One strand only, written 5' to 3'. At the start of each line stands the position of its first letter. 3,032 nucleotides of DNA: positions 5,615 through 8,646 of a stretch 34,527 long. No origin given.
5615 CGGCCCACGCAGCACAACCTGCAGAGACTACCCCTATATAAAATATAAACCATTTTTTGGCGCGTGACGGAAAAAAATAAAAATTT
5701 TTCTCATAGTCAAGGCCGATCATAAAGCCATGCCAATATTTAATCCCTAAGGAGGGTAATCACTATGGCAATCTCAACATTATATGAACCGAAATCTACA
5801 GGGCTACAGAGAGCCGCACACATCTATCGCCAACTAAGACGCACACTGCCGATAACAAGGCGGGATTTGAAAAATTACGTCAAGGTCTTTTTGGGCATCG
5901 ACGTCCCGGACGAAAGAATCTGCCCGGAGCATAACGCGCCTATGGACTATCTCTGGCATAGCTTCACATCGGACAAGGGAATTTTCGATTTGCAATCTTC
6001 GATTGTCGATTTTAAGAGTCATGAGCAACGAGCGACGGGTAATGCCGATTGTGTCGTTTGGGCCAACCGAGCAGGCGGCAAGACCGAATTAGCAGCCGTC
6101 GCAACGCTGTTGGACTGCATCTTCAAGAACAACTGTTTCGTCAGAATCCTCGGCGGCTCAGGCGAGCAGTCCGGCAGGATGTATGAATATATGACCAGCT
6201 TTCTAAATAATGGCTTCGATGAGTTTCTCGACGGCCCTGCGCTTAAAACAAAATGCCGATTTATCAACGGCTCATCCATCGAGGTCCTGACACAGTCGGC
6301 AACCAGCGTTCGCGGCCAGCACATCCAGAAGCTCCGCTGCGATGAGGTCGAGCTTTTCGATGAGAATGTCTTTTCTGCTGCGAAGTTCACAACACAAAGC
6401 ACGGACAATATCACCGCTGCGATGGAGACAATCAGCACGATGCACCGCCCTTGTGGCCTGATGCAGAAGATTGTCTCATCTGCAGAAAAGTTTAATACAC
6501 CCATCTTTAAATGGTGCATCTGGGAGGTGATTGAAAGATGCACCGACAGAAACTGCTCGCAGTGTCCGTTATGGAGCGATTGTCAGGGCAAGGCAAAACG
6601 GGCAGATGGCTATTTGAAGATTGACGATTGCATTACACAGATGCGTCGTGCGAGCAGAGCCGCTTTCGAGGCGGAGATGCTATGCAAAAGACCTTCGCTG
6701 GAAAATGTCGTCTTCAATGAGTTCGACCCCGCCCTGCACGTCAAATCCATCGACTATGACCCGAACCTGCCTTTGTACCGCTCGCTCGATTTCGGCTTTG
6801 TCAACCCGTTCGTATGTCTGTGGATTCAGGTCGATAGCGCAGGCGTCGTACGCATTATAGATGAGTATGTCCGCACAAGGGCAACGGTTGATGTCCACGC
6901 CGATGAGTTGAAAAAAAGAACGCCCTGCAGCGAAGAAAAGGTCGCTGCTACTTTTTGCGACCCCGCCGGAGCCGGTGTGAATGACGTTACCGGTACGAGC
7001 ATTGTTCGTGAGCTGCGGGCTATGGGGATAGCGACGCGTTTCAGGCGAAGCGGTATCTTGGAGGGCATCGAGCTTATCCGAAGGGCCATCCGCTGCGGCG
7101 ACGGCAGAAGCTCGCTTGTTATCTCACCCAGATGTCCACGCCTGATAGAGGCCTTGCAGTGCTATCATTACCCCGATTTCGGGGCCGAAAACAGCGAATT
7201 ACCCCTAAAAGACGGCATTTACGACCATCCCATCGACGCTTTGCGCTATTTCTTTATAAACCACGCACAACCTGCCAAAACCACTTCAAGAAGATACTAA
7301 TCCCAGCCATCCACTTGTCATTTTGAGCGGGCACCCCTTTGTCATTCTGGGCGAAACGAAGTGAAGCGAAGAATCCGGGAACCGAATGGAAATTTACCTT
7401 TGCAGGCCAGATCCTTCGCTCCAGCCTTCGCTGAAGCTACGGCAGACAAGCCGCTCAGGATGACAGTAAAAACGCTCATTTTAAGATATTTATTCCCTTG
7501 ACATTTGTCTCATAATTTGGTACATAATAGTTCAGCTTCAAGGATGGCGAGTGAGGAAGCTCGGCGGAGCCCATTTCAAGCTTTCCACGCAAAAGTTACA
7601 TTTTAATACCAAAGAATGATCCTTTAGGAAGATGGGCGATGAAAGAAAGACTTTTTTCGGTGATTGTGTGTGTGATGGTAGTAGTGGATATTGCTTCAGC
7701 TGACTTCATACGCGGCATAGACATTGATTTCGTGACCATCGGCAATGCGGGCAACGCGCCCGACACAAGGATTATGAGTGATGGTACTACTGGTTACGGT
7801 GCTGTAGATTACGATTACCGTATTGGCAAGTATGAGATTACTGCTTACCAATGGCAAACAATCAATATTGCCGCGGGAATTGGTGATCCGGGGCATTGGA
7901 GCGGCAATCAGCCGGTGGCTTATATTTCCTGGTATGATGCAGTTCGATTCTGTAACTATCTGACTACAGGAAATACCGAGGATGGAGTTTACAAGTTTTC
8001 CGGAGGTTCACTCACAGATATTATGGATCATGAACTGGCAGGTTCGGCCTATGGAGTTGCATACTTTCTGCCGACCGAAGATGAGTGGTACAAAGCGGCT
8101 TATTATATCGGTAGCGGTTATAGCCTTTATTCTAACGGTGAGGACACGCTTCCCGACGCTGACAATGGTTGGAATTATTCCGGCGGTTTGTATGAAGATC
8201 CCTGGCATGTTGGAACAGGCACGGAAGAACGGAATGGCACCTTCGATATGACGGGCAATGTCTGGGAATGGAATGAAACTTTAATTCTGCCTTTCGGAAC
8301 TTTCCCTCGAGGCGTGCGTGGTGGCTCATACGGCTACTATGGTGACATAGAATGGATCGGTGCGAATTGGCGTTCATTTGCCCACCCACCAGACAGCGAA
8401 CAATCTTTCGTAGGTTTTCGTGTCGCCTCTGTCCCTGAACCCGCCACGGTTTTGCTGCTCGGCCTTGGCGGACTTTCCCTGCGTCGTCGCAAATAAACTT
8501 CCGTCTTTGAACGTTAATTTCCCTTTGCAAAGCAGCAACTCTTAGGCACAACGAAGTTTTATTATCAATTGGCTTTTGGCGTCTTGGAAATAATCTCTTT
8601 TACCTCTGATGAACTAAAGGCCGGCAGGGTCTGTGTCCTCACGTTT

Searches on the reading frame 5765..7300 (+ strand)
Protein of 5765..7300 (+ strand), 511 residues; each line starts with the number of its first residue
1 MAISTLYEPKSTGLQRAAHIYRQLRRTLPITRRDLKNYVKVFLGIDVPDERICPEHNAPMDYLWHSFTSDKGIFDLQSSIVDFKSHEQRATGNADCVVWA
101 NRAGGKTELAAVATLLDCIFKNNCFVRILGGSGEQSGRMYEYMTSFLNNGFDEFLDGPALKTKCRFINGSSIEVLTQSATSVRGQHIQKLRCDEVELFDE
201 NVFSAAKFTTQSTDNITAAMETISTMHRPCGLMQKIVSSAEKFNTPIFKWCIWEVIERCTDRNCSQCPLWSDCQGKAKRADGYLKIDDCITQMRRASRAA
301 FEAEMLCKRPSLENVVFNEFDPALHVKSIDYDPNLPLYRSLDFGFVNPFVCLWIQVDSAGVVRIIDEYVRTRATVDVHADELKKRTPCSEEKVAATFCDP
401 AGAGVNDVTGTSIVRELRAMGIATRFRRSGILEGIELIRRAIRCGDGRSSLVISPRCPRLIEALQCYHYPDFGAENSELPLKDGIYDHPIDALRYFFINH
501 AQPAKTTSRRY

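Call 13: search_protein_families(library=pfam, proteins=[window:5765-7300:+], max_evalue=0.001)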
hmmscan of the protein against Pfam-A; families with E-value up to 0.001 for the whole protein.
window:5765-7300:+ (511 aa): 1 family
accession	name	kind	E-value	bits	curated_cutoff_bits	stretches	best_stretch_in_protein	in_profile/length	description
PF17289.8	Terminase_6C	-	1.5e-05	25.4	22.6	1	341-498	3-153/155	Terminase RNaseH-like domain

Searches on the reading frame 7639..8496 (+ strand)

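Call 13: search_protein_families(library=pfam, proteins=[window:7639-8496:+], max_evalue=0.001)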
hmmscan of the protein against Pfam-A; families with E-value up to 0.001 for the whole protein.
window:7639-8496:+ (285 aa): 2 families
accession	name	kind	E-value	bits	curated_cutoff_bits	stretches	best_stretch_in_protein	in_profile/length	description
PF03781.23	FGE-sulfatase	-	6.5e-19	69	23.3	1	60-263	37-254/255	Sulfatase-modifying factor enzyme 1-like domain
PF07589.16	PEP-CTERM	-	8.4e-06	26.1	20.7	1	264-284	1-24/24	PEP-CTERM motif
